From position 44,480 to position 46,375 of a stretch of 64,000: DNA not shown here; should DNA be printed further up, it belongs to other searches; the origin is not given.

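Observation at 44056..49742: Candidate uncharacterised defense island: two tandem ATPase + small-nuclease cassettes plus a third AAA_21 ATPase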

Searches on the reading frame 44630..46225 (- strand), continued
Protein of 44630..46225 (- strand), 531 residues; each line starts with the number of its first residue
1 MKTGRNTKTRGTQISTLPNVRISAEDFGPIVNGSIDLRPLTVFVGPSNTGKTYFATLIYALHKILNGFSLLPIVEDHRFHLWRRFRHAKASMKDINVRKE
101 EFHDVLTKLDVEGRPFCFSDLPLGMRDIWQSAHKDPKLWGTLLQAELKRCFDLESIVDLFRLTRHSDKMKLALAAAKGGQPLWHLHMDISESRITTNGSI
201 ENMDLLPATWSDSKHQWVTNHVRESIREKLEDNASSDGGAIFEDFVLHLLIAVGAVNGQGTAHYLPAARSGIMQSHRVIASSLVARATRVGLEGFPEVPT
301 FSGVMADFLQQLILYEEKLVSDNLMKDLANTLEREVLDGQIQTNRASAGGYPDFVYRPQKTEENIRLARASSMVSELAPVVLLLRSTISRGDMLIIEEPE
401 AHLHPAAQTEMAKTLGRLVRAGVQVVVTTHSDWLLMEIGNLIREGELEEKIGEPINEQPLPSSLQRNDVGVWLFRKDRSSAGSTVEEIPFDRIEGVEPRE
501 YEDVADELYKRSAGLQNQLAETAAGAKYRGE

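Call 78: search_dna_similar(query=window:44630-46225:-, collection=phages, mode=protein, max_evalue=1e-8, max_rows=10)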
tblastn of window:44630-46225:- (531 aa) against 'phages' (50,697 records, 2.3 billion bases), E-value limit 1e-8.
Records with a match: 3; places in all: 3; records where one place covers at least 80% of the query: 0.
Best place of each record, by identity: <60% 3.
By first word of the organism name: Vibrio 3.
By host as written in the record: Vibrio cyclitrophicus 2; Vibrio cyclitrophicus 10N.222.45.E8 1.
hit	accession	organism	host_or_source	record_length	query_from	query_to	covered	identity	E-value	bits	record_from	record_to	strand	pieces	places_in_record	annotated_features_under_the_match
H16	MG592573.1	Vibrio phage 1.202.O._10N.222.45.E8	Vibrio cyclitrophicus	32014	382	450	13%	45.7%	5e-10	69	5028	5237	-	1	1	AAA domain protein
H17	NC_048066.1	Vibrio phage 1.202.O._10N.222.45.E8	Vibrio cyclitrophicus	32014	382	450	13%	45.7%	5e-10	69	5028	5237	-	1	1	AAA family ATPase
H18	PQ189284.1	Vibrio phage 10N.222.45.E8_PE001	Vibrio cyclitrophicus 10N.222.45.E8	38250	382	450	13%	45.7%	5e-10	69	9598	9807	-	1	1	hypothetical protein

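Call 79: get_annotated_region(hit=H1, flank=2500)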
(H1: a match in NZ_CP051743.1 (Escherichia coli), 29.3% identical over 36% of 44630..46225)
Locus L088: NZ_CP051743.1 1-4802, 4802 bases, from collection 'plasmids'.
description: Escherichia coli strain SCU-105 plasmid pSCU-105-5, complete sequence
organism: Escherichia coli (NCBI taxid 562)
taxonomy: Bacteria; Pseudomonadota; Gammaproteobacteria; Enterobacterales; Enterobacteriaceae; Escherichia; Escherichia coli
host: -; source: Homo sapiens,whole organism,rectal swab from healthy college student; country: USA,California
typing (MOB-suite, as given by PLSDB): non-mobilizable; replicon Col(MG828),rep_cluster_2373
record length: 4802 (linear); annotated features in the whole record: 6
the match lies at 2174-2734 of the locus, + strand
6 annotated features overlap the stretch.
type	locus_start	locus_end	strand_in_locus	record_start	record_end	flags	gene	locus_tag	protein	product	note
CDS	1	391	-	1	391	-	-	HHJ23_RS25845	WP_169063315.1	helix-turn-helix domain-containing protein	-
CDS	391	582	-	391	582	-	-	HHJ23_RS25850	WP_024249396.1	Rop family plasmid primer RNA-binding protein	-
CDS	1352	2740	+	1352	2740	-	-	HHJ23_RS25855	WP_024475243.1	AAA family ATPase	-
CDS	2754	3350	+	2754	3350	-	-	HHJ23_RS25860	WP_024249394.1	hypothetical protein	-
CDS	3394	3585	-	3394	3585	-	-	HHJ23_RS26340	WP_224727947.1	hypothetical protein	-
CDS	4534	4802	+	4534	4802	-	-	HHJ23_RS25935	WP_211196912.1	hypothetical protein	-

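Call 80: get_annotated_region(hit=H3, flank=4000)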
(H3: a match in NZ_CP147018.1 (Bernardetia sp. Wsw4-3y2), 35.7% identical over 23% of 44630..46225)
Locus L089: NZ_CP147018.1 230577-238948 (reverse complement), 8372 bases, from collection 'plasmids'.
description: Bernardetia sp. Wsw4-3y2 plasmid plasmd1, complete sequence
organism: Bernardetia sp. Wsw4-3y2 (NCBI taxid 3127471)
taxonomy: Bacteria; Bacteroidota; Cytophagia; Cytophagales; Bernardetiaceae; Bernardetia; Bernardetia sp. Wsw4-3y2
host: -; source: Red alga,Red algae; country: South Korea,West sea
typing (MOB-suite, as given by PLSDB): non-mobilizable
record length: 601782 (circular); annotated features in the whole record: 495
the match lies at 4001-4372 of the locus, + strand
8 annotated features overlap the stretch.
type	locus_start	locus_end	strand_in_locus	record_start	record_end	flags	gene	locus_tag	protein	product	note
CDS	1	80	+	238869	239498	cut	-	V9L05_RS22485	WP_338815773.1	GNAT family N-acetyltransferase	-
CDS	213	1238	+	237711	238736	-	thiL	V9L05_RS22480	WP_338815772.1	thiamine-phosphate kinase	GO:0009228 - thiamine biosynthetic process [Evidence IEA]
CDS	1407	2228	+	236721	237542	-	panB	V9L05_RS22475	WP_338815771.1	3-methyl-2-oxobutanoate hydroxymethyltransferase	GO:0015940 - pantothenate biosynthetic process [Evidence IEA]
CDS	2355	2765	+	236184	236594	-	-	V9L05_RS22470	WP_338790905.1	STAS/SEC14 domain-containing protein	-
CDS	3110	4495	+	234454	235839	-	-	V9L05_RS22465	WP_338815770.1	AAA family ATPase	-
CDS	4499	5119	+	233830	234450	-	-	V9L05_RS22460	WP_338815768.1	hypothetical protein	-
CDS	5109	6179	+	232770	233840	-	-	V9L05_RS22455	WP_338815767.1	aminopeptidase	-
CDS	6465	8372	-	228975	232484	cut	-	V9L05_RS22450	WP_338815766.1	GMC oxidoreductase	-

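Call 81: search_protein_families(library=padloc, proteins=[L088:1352-2740:+, L088:2754-3350:+, L089:3110-4495:+, L089:4499-5119:+], max_evalue=0.00001)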
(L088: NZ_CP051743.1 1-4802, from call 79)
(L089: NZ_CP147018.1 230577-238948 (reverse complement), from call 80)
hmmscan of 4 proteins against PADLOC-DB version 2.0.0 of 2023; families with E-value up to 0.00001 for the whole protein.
L088:1352-2740:+ (462 aa): 44 families (the best 25 are shown)
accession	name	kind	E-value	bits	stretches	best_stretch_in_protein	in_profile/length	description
PDLC04032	PD-T4-4_A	-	3.2e-123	410.2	1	1-459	1-469/474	-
PDLC04033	PD-T4-4_A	-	2.9e-109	364.3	1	1-456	1-455/460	-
PDLC04664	PDC-M47A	-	6.3e-92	306.9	1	1-426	1-413/461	-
PDLC02979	AriA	-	1.6e-28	98.5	1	2-381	5-373/373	-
PDLC03878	NsnB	-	2.5e-18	65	1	2-430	4-328/345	-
PDLC04214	HEC-02A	-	1.4e-16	58.7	1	273-385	175-286/338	-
PDLC02980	AriA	-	1e-15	56.5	1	21-381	1-303/304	-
PDLC04213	HEC-02A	-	1.8e-15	55.4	1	265-388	168-283/337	-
PDLC02358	Old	-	1.4e-13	48.5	1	338-387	286-335/578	Old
PDLC04710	PDC-M56A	-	4.5e-12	43.7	1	337-452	241-352/382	-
PDLC04146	HEC-02B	-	2.2e-11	41.4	1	318-393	219-295/344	-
PDLC02915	ATPase-Toprim_I-B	-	4.3e-11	40.3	1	339-388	258-306/623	-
PDLC02914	ATPase-Toprim_I-B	-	4.9e-11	40.5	1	318-387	185-254/443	-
PDLC04177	HEC-01A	-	1.8e-10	38.4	1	301-387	263-346/393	-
PDLC00289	PtuA1|PtuA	-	2.3e-10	38.1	1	286-389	201-301/404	AAA ATPase domain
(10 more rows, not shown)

L088:2754-3350:+ (198 aa): 3 families
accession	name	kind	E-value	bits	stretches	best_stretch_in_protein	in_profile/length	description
PDLC04035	PD-T4-4_B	-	1.1e-43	147.3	1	1-170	1-167/206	-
PDLC04034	PD-T4-4_B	-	3.3e-10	38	1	23-173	24-163/190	-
PDLC04037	PD-T4-4_B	-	1.1e-06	26.5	1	2-182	6-171/190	-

L089:3110-4495:+ (461 aa): 41 families (the best 25 are shown)
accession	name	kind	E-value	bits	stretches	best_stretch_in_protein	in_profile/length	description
PDLC04033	PD-T4-4_A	-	1.9e-99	331.9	1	1-444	1-454/460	-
PDLC04664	PDC-M47A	-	1.2e-87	292.8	1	1-409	1-412/461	-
PDLC04032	PD-T4-4_A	-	1.3e-68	230.1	1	1-451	1-472/474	-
PDLC02979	AriA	-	9.2e-28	96.1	1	2-363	5-373/373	-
PDLC03878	NsnB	-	5.8e-20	70.3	1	3-383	5-300/345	-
PDLC02980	AriA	-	1.2e-19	69.4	1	21-363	1-303/304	-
PDLC04214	HEC-02A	-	2.7e-14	51.2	1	257-367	175-286/338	-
PDLC02358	Old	-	2.7e-14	50.9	1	313-395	279-363/578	Old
PDLC04213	HEC-02A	-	2.1e-13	48.5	1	239-367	154-280/337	-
PDLC04710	PDC-M56A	-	2.5e-13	47.8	2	315-392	237-314/382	-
PDLC04146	HEC-02B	-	1e-11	42.5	1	317-380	238-299/344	-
PDLC00265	PtuA1|PtuA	-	5.8e-11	40.2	1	21-368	32-377/479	AAA ATPase domain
PDLC04177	HEC-01A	-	1.7e-10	38.5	1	203-368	185-345/393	-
PDLC00075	GajA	-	2.1e-10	37.8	1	301-367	252-314/536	AAA ATPase domain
PDLC02335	AbiLi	-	3.9e-10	37.3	1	2-369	52-247/326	AbiLi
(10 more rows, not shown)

L089:4499-5119:+ (206 aa): 6 families
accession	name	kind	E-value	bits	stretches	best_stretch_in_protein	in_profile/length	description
PDLC04035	PD-T4-4_B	-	1.1e-12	46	1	4-126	2-139/206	-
PDLC04034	PD-T4-4_B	-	6e-12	43.7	1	21-145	21-149/190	-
PDLC04668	PDC-M47B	-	7.3e-10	36.9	1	7-173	7-173/186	-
PDLC04665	PDC-M47B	-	2.3e-09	35.2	1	27-134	31-136/202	-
PDLC04666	PDC-M47B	-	2e-08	32.3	1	25-148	10-134/174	-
PDLC04037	PD-T4-4_B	-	1.3e-06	26.3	1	5-141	7-146/190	-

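Call 85: find_encoding_contigs(protein=P0227, flank=3000, max_places=2)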
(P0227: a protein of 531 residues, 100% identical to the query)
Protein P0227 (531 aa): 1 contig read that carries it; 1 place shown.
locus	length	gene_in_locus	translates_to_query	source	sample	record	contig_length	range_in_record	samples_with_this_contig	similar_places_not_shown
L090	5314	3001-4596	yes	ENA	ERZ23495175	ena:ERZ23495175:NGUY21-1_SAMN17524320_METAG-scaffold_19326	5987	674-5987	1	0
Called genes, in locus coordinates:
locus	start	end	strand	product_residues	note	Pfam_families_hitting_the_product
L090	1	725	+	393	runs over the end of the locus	PF02463:SMC_N, PF11398:DUF2813 (faint), PF13175:AAA_15, PF13476:AAA_23 (faint), PF13304:AAA_21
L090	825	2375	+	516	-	PF13175:AAA_15, PF13304:AAA_21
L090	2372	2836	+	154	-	-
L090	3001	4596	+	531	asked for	PF13304:AAA_21, PF13175:AAA_15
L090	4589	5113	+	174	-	-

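Call 86: find_related_loci(query=A3, collection=viral_contigs, flank=6000)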
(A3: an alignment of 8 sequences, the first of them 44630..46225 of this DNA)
Query A3 (531 aa) in viral_contigs; peptide patterns used: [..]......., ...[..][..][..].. (x = any residue, [..] = any of these).
44 stretches matched a pattern, but none encodes a relative of the query by tblastn (E <= 1e-3).
